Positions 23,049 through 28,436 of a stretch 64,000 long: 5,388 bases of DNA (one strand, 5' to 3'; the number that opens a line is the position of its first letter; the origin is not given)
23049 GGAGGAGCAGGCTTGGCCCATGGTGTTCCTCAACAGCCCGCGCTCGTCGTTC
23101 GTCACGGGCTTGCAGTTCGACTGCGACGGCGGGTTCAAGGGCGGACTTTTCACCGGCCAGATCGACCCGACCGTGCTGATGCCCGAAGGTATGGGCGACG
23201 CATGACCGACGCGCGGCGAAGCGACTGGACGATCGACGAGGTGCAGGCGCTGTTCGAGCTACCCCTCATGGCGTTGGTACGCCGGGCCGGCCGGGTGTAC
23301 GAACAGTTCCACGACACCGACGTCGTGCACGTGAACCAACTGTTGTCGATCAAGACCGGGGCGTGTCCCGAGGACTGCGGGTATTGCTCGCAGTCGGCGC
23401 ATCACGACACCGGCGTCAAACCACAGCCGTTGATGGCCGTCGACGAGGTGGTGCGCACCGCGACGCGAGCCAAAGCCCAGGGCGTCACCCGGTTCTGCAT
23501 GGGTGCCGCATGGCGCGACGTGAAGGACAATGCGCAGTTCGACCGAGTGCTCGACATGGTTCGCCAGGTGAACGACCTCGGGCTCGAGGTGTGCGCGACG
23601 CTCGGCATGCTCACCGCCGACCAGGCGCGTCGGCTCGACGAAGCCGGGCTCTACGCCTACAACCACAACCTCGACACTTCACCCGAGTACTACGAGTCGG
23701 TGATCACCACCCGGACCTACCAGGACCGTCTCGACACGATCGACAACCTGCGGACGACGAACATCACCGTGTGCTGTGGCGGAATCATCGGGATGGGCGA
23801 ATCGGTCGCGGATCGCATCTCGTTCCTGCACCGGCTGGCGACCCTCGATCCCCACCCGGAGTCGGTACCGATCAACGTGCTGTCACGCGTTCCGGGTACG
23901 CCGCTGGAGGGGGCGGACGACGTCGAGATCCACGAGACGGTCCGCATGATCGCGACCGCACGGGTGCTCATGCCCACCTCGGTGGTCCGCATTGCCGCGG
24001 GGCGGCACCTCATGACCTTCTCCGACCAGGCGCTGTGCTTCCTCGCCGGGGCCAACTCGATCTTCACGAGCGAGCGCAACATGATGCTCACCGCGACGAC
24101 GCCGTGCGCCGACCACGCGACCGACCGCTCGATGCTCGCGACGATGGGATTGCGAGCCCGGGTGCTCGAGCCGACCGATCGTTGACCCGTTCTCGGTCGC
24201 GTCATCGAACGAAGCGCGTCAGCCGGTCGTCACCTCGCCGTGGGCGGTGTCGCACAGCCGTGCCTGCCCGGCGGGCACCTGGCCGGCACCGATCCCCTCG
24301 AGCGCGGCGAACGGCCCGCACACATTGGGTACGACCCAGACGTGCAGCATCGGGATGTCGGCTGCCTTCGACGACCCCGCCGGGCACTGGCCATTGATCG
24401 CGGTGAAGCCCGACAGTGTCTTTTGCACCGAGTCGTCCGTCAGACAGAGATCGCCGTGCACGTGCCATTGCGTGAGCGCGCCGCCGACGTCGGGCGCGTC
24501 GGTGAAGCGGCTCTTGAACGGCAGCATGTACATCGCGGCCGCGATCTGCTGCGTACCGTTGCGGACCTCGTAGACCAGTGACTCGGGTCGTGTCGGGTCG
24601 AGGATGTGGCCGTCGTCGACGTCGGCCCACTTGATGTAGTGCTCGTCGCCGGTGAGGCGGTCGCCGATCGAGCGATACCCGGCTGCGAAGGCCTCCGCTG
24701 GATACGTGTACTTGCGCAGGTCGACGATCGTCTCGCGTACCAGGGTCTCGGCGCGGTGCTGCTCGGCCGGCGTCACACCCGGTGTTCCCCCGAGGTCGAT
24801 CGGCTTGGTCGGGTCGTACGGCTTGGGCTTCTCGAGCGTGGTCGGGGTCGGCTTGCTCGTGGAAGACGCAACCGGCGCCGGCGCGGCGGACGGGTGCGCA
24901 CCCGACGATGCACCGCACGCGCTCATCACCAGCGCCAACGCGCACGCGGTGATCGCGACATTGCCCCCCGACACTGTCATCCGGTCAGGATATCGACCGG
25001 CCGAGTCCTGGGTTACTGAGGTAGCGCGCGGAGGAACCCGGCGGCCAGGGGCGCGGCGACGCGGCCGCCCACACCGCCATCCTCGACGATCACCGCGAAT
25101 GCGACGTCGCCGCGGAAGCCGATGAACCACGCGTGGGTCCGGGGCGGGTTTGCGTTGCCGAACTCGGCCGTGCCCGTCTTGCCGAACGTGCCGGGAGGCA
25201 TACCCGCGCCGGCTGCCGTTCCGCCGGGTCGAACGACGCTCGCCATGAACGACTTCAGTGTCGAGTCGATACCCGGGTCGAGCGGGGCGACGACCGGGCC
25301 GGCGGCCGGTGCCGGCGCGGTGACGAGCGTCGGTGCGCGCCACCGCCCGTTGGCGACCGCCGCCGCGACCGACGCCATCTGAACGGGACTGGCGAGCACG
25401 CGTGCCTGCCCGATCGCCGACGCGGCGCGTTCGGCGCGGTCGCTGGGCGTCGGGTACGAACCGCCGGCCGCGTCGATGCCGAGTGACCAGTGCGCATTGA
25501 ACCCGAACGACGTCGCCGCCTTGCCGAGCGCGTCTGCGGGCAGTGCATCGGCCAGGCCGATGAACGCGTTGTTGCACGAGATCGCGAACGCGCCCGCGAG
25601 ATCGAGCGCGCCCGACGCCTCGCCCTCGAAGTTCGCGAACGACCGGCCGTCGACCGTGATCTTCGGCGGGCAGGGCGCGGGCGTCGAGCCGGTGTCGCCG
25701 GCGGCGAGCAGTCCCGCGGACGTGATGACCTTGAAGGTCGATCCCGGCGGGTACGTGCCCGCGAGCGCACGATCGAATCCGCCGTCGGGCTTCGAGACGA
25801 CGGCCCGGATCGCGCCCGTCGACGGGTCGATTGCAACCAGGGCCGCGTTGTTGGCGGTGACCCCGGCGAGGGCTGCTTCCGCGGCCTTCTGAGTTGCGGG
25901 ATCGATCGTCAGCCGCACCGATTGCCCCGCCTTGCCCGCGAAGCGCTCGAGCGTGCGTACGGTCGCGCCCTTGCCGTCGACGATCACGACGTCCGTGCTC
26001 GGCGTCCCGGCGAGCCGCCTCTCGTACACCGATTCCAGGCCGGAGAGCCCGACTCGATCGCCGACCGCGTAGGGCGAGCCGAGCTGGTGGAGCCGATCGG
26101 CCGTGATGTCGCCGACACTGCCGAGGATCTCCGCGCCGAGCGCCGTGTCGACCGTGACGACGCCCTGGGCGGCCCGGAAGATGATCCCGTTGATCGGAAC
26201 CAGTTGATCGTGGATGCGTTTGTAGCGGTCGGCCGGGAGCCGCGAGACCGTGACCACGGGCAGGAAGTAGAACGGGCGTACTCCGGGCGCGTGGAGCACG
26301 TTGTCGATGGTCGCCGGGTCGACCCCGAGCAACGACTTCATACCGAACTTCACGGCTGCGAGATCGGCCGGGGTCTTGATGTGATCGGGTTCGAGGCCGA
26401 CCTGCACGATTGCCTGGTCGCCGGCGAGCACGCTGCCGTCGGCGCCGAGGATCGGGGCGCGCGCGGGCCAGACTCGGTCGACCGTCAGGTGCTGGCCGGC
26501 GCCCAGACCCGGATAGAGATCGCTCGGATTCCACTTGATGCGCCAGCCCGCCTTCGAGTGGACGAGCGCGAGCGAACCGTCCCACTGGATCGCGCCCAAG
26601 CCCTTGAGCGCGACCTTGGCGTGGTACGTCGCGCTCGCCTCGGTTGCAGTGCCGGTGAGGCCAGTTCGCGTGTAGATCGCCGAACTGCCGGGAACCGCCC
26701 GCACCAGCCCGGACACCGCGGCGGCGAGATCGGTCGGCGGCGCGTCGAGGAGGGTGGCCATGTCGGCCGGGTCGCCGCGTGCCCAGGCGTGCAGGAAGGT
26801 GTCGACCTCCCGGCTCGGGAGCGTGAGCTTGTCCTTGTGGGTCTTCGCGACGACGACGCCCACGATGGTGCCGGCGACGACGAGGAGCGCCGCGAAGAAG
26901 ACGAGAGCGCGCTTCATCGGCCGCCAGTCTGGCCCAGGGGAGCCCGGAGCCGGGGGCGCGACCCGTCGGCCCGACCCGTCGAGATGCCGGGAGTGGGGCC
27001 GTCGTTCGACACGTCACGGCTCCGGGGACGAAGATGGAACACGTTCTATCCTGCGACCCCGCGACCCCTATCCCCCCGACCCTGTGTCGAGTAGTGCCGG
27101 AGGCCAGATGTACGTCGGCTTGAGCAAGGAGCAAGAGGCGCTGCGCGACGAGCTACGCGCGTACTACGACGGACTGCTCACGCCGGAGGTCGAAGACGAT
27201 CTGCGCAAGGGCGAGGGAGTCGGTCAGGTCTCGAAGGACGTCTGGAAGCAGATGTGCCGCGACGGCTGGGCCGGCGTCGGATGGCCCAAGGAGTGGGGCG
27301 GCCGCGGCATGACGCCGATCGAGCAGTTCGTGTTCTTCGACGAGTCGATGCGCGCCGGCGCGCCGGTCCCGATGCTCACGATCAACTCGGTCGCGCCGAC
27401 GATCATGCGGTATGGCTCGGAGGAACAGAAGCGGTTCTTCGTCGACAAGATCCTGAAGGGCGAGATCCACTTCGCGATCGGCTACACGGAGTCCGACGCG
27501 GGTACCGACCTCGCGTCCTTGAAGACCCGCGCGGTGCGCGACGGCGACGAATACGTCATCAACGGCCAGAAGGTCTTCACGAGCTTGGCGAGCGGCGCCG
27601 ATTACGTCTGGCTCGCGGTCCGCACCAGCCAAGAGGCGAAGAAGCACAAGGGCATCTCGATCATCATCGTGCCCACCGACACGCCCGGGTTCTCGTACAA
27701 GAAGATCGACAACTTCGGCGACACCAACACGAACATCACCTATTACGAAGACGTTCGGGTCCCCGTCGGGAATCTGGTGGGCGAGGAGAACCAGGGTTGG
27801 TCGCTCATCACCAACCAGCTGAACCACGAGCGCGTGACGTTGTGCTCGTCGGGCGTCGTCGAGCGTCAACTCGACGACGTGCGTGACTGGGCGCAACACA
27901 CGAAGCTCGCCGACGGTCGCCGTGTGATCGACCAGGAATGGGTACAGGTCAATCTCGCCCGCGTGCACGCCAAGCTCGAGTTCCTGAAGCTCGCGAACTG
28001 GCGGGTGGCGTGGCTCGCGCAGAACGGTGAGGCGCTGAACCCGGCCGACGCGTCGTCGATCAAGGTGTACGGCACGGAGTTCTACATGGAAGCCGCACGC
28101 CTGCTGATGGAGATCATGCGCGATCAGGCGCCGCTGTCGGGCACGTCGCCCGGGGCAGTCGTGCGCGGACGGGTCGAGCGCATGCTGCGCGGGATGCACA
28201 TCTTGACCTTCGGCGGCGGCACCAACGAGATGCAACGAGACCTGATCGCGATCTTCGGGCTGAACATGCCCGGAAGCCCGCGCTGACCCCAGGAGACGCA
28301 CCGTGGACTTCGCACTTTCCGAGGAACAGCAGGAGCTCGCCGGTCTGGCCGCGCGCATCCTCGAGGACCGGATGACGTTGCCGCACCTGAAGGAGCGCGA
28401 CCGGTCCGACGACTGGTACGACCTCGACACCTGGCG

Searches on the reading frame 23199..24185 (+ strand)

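Call 30: search_protein_families(library=ncbifam, proteins=[window:23199-24185:+], max_evalue=0.00001)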
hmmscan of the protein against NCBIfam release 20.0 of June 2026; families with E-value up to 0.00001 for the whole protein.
window:23199-24185:+ (328 aa): 15 families
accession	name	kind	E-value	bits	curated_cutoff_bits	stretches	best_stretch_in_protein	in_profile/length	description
TIGR00433.2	bioB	equivalog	1.7e-111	372.3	225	1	9-318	2-306/307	biotin synthase BioB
NF006308.0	PRK08508.1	equivalog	3.4e-53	180.7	377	1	48-319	9-273/279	biotin synthase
TIGR03957.1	rSAM_HmdB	equivalog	4.5e-15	55.6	320.9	1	37-290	36-280/317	5,10-methenyltetrahydromethanopterin hydrogenase cofactor biosynthesis protein HmdB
TIGR03910.1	pyrrolys_PylB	equivalog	5.1e-14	51.9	348.2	1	26-263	38-273/347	methylornithine synthase PylB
NF053743.1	LipS2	equivalog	3.3e-11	43.2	270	1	53-280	30-249/292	LipS2 family lipoyl synthase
TIGR03550.1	F420_cofG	equivalog_domain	7.6e-11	41.7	213.35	1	53-271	11-247/322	7,8-didemethyl-8-hydroxy-5-deazariboflavin synthase CofG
NF004884.0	PRK06245.1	equivalog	2.6e-09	36.4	209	1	51-273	20-256/340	7,8-didemethyl-8-hydroxy-5-deazariboflavin synthase subunit CofG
NF006687.0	PRK09234.1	equivalog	7.4e-09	34.3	1018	1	50-285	79-334/849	bifunctional FO biosynthesis protein CofGH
NF009544.0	PRK12928.1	subfamily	6.4e-08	32.2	210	1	53-214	73-235/300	lipoyl synthase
TIGR03551.1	F420_cofH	equivalog_domain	8.3e-08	31.4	374.1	1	15-125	6-117/345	5-amino-6-(D-ribitylamino)uracil--L-tyrosine 4-hydroxyphenyl transferase CofH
NF004019.1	PRK05481.1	subfamily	9.4e-08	31.7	203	1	54-214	55-215/286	lipoyl synthase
TIGR03956.1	rSAM_HydE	equivalog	4.6e-07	29.4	254.6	1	26-288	31-289/340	[FeFe] hydrogenase H-cluster radical SAM maturase HydE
TIGR03699.1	menaquin_MqnC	equivalog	1.3e-06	27.5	428.1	0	12-105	5-98/342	cyclic dehypoxanthinyl futalosine synthase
NF053742.1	LipS1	equivalog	3.6e-06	26.8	230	1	49-262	10-217/268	LipS1 family lipoyl synthase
TIGR00510.1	lipA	equivalog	7.5e-06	25.4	310.25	0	54-210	71-228/302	lipoyl synthase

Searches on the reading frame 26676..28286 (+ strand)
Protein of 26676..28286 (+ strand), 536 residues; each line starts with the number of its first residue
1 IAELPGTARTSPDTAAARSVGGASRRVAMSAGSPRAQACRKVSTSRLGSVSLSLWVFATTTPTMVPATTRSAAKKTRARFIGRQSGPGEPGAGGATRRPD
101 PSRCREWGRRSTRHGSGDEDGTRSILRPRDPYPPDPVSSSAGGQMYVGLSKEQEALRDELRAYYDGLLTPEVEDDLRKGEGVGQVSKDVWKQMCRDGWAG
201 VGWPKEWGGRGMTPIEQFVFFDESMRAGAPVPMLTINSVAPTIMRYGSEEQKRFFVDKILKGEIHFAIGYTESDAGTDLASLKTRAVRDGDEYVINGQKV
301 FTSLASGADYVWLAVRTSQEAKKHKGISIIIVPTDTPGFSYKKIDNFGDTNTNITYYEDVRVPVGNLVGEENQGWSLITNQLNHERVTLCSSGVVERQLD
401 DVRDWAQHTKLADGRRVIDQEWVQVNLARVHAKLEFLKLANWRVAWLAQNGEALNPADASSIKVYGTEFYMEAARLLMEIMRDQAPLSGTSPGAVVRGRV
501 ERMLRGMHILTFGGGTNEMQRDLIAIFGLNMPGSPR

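Call 30: search_protein_families(library=ncbifam, proteins=[window:26676-28286:+], max_evalue=0.00001)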
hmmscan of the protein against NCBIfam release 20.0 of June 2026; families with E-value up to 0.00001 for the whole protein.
window:26676-28286:+ (536 aa): 18 families
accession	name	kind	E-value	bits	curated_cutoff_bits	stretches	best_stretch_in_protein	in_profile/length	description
TIGR03204.1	pimC_large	equivalog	3.7e-62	210.5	623.85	1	149-483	4-341/395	pimeloyl-CoA dehydrogenase large subunit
NF042972.1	AcrlCoAredClosAcrC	equivalog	3.4e-51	174.1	640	1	146-525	2-373/378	acryloyl-CoA reductase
NF008997.0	PRK12341.1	equivalog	3.3e-43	148.2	537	1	148-519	4-367/382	acyl-CoA dehydrogenase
TIGR03207.1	cyc_hxne_CoA_dh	equivalog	1.5e-37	129.2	575.35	1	149-525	1-368/372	cyclohexanecarboxyl-CoA dehydrogenase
NF045552.1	GlutCoADH_Des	equivalog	2e-35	122.8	470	1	145-481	1-340/387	glutaryl-CoA dehydrogenase Acd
NF053553.1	prodigi_MBC_PigA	equivalog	7.5e-31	107.6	500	1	146-525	2-376/381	prodigiosin MBC biosynthesis dehydrogenase PigA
NF042439.1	SulpropCoADesulf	equivalog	5.7e-30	104.3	600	1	188-526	28-368/379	3-sulfinopropanoyl-CoA desulfinase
NF045652.1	ProlPCPDhRedW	equivalog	2.2e-29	102.5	650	1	186-525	33-370/376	L-prolyl-[peptidyl-carrier protein] dehydrogenase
NF043006.1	CyhCrbnylCoADH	equivalog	1.9e-27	96.3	650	1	183-525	34-372/380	cyclohexane-1-carbonyl-CoA dehydrogenase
NF002885.1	PRK03354.1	equivalog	2.3e-25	89.4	540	1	187-520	40-365/378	crotonobetainyl-CoA dehydrogenase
TIGR03203.1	pimD_small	equivalog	9.6e-21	74.3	652.7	1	149-394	4-248/378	pimeloyl-CoA dehydrogenase small subunit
NF037942.1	ac_ACP_DH_MbtN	equivalog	9.6e-18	64.1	700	1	231-525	76-362/376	mycobactin biosynthesis acyl-ACP dehydrogenase MbtN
NF058590.1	AcCoDHFadEBacil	equivalog_domain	9.7e-18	64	600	1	149-524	21-406/586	acyl-CoA dehydrogenase FadE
NF007000.1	PRK09463.1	subfamily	1e-14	53.8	600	1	153-488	40-400/726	acyl-CoA dehydrogenase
NF052270.1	Staph_DH_FadE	equivalog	3e-12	46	600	1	242-453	116-327/400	acyl-CoA dehydrogenase FadE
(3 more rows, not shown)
